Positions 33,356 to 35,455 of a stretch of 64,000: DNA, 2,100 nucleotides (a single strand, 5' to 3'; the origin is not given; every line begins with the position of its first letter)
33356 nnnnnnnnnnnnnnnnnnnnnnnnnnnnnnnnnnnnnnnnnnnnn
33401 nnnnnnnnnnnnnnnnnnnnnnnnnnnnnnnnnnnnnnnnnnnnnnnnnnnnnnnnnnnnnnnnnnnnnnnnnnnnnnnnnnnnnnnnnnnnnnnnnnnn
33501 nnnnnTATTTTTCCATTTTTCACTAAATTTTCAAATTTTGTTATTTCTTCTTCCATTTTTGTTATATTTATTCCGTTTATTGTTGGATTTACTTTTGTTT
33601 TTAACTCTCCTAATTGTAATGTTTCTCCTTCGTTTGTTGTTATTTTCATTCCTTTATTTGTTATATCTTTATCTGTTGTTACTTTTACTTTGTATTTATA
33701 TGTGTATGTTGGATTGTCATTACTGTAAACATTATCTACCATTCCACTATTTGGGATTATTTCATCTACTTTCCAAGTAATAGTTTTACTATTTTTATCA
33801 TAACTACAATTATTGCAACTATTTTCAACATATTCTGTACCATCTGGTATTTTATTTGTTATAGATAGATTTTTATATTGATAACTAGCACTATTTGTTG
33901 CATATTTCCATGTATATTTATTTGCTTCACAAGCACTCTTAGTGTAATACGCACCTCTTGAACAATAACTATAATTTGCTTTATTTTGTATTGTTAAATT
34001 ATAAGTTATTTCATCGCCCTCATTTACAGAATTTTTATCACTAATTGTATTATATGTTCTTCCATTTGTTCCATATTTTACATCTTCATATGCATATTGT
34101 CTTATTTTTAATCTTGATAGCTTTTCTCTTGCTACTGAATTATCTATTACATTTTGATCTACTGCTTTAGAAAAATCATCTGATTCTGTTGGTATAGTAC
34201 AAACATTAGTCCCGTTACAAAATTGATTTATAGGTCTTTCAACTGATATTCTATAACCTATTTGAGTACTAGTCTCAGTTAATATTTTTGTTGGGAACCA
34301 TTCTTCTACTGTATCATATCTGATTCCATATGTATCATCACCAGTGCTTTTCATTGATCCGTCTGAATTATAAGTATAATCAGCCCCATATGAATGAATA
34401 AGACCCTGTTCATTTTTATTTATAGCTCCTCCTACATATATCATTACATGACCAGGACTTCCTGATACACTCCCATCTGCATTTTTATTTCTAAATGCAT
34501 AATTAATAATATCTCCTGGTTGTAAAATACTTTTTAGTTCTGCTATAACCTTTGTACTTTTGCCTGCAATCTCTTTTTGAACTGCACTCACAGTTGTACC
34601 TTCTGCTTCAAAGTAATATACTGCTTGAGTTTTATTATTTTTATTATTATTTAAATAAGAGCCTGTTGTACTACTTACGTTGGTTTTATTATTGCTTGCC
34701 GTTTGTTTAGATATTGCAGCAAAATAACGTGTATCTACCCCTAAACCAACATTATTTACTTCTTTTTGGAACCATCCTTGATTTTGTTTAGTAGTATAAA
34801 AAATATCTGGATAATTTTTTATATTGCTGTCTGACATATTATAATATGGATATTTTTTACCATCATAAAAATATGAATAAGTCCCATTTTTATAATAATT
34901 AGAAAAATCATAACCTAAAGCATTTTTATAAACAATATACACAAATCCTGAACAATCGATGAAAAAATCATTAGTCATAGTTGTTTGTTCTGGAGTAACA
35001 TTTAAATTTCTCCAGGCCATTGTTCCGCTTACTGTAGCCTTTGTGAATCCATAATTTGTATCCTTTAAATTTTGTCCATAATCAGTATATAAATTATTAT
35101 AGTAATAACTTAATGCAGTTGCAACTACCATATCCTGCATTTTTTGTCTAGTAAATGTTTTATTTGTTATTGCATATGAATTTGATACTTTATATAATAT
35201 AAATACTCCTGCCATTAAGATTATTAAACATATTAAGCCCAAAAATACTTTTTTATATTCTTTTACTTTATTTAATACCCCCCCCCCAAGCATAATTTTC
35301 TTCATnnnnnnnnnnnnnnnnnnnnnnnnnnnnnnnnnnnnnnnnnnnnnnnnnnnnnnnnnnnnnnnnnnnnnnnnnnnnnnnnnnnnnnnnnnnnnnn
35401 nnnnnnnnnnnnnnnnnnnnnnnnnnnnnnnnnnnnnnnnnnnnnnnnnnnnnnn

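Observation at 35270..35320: Frameshift ON/OFF switch at the start of a 7.3-kb gene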

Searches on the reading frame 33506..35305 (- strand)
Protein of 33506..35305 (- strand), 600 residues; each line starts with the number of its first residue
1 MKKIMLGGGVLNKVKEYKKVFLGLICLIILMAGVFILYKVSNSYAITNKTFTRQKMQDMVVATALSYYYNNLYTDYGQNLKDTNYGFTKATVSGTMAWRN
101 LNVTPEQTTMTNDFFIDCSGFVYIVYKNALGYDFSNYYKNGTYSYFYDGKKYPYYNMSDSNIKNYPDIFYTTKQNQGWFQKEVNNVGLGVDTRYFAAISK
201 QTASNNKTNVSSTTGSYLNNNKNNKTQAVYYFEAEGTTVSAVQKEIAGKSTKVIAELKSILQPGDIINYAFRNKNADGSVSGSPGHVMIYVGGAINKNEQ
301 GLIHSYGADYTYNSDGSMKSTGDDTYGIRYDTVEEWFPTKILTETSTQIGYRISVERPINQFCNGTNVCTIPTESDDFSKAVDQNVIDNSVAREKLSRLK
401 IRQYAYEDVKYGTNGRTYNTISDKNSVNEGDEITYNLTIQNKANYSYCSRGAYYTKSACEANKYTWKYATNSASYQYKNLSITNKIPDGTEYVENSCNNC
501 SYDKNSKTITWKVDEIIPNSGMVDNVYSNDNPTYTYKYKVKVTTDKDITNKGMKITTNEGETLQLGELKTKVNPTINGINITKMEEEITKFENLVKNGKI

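Call 16: find_related_loci(query=window:33506-35305:-, collection=genome_contigs, flank=4000)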
Query window:33506-35305:- (600 aa) in genome_contigs; peptide patterns used: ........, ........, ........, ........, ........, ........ (x = any residue, [..] = any of these).
179 stretches matched a pattern, but none encodes a relative of the query by tblastn (E <= 1e-3).

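Call 57: search_protein_representatives(protein=window:33866-35305:-)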
Query: 480 residues. Proteins with E-value up to 0.001 (for the whole library): 141; up to 1e-10: 93; up to 1e-30: 48. The best 141 are listed.
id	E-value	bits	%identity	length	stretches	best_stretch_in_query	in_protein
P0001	0.0e+00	1067.2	100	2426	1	1-480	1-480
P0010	1.1e-160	552.1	57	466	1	11-469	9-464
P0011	1.0e-157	542.3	62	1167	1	59-480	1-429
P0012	1.3e-122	426.6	43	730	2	18-480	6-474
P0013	9.8e-58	212.8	38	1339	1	18-479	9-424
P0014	1.0e-54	202.8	40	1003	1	17-480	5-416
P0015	1.1e-54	202.7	38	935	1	24-473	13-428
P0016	2.7e-53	198.1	52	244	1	261-463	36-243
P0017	9.1e-52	193.1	35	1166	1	20-478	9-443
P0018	1.6e-50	188.9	41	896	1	24-469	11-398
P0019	6.0e-50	187.1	34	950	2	18-472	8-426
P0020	6.8e-49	183.6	34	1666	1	20-473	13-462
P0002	4.7e-48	180.8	36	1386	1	20-476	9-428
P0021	5.4e-48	180.6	37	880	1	11-478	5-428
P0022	4.0e-47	177.8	37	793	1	28-472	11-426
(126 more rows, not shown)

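Call 59: find_encoding_contigs(protein=P0011, flank=5000, max_places=6)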
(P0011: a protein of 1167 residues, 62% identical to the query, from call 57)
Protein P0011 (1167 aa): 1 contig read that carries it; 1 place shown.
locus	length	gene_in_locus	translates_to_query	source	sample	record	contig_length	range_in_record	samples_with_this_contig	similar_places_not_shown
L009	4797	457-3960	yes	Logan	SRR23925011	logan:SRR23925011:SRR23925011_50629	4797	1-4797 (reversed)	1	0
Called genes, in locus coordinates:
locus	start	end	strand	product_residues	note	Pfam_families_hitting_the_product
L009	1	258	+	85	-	?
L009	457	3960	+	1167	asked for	PF09479:Flg_new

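Call 60: find_encoding_contigs(protein=P0010, flank=5000, max_places=6)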
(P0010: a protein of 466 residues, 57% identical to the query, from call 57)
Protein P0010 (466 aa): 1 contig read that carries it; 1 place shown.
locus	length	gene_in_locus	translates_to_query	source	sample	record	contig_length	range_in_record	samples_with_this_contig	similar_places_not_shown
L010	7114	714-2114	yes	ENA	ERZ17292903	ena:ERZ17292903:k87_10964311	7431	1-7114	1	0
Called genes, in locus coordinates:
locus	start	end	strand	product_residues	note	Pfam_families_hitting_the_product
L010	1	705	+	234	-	?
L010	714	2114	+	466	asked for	-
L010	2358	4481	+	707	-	PF13620:CarboxypepD_reg (faint), PF09479:Flg_new, PF17802:SpaA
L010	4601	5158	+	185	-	-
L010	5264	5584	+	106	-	PF03551:PadR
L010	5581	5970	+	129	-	PF22564:HAAS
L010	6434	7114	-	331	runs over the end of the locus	?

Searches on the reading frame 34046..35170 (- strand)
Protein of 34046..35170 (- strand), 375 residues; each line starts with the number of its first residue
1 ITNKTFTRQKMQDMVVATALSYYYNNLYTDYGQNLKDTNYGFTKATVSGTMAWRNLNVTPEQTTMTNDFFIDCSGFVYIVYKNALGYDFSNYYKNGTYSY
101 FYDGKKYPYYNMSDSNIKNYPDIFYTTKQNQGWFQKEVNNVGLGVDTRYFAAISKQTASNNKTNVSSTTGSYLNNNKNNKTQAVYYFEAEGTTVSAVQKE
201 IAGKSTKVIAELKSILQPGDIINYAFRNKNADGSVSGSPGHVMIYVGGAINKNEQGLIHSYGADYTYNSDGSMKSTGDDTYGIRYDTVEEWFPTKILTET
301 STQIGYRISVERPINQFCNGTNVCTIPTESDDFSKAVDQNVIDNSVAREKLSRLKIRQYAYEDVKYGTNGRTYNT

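Call 40: search_solved_structures(query=window:34046-35170:-, max_evalue=1, show_alignments=2)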
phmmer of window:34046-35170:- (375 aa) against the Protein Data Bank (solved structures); distinct sequences matched with E-value up to 1: 4.
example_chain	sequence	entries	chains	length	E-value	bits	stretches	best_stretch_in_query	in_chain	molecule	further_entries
8fov_A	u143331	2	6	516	0.16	14.4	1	52-93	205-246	Tryptophan 5-halogenase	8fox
5hy5_A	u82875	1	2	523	0.35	13.3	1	52-93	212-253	Tryptophan 6-halogenase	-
2ks4_A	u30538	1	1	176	0.72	12.3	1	78-144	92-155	Sticholysin-1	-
5uao_A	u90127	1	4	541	0.91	11.9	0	60-94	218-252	Tryptophane-5-halogenase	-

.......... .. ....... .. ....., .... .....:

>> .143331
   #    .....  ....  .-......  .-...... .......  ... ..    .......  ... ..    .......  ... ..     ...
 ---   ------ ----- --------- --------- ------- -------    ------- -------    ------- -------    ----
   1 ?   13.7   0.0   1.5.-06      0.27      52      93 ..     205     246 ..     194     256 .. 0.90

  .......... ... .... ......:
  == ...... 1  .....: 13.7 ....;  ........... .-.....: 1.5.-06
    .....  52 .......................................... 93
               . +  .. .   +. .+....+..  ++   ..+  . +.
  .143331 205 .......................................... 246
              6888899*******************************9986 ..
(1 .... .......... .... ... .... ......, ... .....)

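Call 77: predict_structure(alignment_id=A2)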
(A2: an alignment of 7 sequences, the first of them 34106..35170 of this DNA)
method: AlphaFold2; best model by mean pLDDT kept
length: 355 residues; sequences in the alignment: 7
mean_pLDDT: 59.4   pTM: 0.65
mean pLDDT of the five models: 59.4, 58.6, 58.1, 55.7, 55.1
residues with pLDDT >= 90: 16; 70-90: 129; 50-70: 69; < 50: 141
segments of 3 or more residues with pLDDT < 50: 1-69, 94-132, 263-281, 328-339
pLDDT, mean of each block of 10 residues (from residue 1): 36 43 36 32 29 38 37 69 62 38 30 28 34 54 62 81 86 81 87 81 86 89 84 72 79 74 44 40 70 74 84 71 55 42 71 60
secondary structure, 60 per line:
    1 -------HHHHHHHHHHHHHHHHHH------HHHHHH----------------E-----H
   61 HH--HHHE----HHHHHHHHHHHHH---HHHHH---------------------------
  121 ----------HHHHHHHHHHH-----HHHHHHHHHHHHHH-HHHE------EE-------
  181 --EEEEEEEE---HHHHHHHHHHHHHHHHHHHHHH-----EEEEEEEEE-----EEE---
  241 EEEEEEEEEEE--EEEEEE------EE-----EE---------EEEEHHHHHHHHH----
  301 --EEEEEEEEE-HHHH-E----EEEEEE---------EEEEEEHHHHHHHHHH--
elements in order: H8-25 H32-37 H73-85 H89-93 H131-141 H147-160 E183-190 H194-215 E221-229 E235-237 E241-251 E254-259 E284-287 H288-296 E303-311 H313-316 E323-328 E338-343 H344-353

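Call 79: fold_search(model_id=the predicted structure, library=pdb)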
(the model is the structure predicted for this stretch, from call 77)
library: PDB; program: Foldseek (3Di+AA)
matches with E <= 10: 649; with E <= 0.001: 0
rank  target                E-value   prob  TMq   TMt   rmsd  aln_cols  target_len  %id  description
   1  8sod_B                9.5e-02  0.04  0.08  0.06  17.2       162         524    9  Phosphoinositide phosphate 3 kinase gamma bound with ADP and two Gbetagamma subunits in State 1 (released 2024-04-03)
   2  8soe_B                1.1e-01  0.04  0.08  0.07  17.7       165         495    8  Phosphoinositide phosphate 3 kinase gamma bound with ADP and two Gbetagamma subunits in State 2 (released 2024-04-03)
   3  1cv8                  1.1e-01  0.11  0.13  0.22  10.4       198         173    8  STAPHOPAIN, CYSTEINE PROTEINASE FROM STAPHYLOCOCCUS AUREUS V8 (released 1998-10-14)
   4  9vjj_B                1.2e-01  0.06  0.09  0.10  14.2       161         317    7  Crystal Structure of human Latent TGF-beta1 in complex with SOF10 (released 2026-02-04)
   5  5ffo_H                2.2e-01  0.04  0.10  0.10  14.2       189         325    8  Integrin alpha V beta 6 in complex with pro-TGF-beta (released 2017-01-25)
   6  4ri0_C                2.5e-01  0.06  0.09  0.14  14.9       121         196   10  Serine Protease HtrA3, mutationally inactivated (released 2014-10-29)
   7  8udz_B                2.7e-01  0.03  0.08  0.09  13.2       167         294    8  The Structure of LTBP-49247 Fab Bound to TGFbeta1 Small Latent Complex (released 2024-07-17)
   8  8se8_R                3.0e-01  0.06  0.09  0.15  15.1       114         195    8  HTRA-1 PD/SA bound to CKP 1G10 (released 2024-07-03)
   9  8rew_A                3.0e-01  0.03  0.08  0.10  13.9       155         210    9  CryoEM structure of human GARP-lTGFbeta1 in complex with a Fab fragment derived from an activating antibody. (released 2025-03-26)
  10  6kxu_A                3.2e-01  0.06  0.10  0.07  14.2       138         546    8  BON1 (released 2020-09-16)
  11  2ebf_X                3.4e-01  0.28  0.17  0.09   8.3       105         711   12  Crystal structures reveal a thiol-protease like catalytic triad in the C-terminal region of Pasteurella multocida toxi (released 2007-03-06)
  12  9mvz_A                3.4e-01  0.02  0.05  0.12  31.3       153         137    6  Tripartite complex of MmpL5-S5-AcpM from Mycolicibacterium smegmatis (released 2025-07-30)
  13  6kxk_A                3.9e-01  0.05  0.10  0.07  14.1       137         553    9  BON1 (released 2020-09-16)
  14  4ri0_B                3.9e-01  0.04  0.09  0.15  15.6       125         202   10  Serine Protease HtrA3, mutationally inactivated (released 2014-10-29)
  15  2w7o_B                4.1e-01  0.18  0.15  0.13   8.5       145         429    8  Structure and Activity of Bypass Synthesis by Human DNA Polymerase Kappa Opposite the 7,8-Dihydro-8-oxodeoxyguanosine  (released 2009-06-16)
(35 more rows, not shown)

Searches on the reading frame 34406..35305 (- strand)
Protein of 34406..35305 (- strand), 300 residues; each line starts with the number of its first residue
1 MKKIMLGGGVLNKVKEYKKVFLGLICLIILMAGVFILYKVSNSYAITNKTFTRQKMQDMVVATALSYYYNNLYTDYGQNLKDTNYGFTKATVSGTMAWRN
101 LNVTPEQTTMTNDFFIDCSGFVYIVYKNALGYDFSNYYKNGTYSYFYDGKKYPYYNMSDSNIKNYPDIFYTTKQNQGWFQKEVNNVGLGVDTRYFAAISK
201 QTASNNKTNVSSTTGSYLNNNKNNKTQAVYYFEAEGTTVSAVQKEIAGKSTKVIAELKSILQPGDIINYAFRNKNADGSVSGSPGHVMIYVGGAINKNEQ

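Call 23: find_related_loci(query=window:34406-35305:-, collection=metagenome_contigs, flank=3000)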
Query window:34406-35305:- (300 aa) in metagenome_contigs; peptide patterns used: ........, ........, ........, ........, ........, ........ (x = any residue, [..] = any of these).
600 stretches matched a pattern, but none encodes a relative of the query by tblastn (E <= 1e-3).
